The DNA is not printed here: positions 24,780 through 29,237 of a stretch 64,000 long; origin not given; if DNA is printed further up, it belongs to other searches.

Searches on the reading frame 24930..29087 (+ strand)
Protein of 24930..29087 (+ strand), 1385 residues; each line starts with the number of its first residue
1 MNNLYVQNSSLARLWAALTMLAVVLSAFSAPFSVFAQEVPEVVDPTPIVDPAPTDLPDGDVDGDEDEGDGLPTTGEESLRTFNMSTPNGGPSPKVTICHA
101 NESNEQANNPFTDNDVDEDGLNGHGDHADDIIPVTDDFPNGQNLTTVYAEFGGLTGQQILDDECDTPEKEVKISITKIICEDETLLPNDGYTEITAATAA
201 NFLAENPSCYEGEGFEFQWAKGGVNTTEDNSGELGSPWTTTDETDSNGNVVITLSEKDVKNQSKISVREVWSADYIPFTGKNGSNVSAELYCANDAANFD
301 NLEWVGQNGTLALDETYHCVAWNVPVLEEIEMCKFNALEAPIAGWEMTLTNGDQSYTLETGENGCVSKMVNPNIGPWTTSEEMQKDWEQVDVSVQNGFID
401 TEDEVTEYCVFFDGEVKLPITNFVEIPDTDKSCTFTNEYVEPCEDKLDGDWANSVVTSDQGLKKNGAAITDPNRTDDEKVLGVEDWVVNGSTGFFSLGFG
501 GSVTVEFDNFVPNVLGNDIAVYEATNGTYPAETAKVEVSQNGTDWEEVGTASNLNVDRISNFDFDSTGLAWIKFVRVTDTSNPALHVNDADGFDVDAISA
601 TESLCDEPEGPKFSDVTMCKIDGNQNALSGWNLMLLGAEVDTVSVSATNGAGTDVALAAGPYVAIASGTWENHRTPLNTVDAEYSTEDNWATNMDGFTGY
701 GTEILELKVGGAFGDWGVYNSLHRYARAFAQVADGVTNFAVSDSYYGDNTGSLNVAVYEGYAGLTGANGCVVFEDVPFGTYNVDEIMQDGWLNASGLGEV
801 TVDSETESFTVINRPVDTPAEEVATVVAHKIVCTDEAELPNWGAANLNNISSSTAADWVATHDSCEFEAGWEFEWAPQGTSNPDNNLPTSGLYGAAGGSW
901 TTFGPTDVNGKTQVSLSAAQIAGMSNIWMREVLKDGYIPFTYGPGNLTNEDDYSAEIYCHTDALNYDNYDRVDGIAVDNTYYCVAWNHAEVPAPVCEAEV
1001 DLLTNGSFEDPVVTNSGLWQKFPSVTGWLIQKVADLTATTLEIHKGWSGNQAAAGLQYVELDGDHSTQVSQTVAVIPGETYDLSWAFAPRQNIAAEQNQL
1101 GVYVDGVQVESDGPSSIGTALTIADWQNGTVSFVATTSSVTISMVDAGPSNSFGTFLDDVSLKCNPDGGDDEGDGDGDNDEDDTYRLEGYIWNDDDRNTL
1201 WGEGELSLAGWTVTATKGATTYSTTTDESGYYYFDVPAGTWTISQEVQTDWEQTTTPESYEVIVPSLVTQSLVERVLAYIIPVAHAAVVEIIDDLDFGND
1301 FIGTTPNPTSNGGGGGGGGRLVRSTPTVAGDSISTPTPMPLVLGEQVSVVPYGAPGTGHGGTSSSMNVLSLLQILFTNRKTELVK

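Call 7: search_protein_families(library=pfam, proteins=[window:24930-29087:+], max_evalue=0.001)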
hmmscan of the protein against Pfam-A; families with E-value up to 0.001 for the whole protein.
window:24930-29087:+ (1385 aa): 4 families
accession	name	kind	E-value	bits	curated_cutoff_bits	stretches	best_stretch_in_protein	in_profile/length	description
PF17210.9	SdrD_B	-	2.6e-08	34.5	29.7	1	1189-1258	5-77/112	SdrD B-like domain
PF04862.18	DUF642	-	5e-08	33.3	27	1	1002-1163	2-157/157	Protein of unknown function (DUF642)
PF17802.7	SpaA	-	3.3e-07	30.8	23.1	0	1205-1264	15-76/91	Prealbumin-like fold domain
PF13620.12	CarboxypepD_reg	-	0.00012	22.7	32.3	1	1208-1244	14-53/82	Carboxypeptidase regulatory-like domain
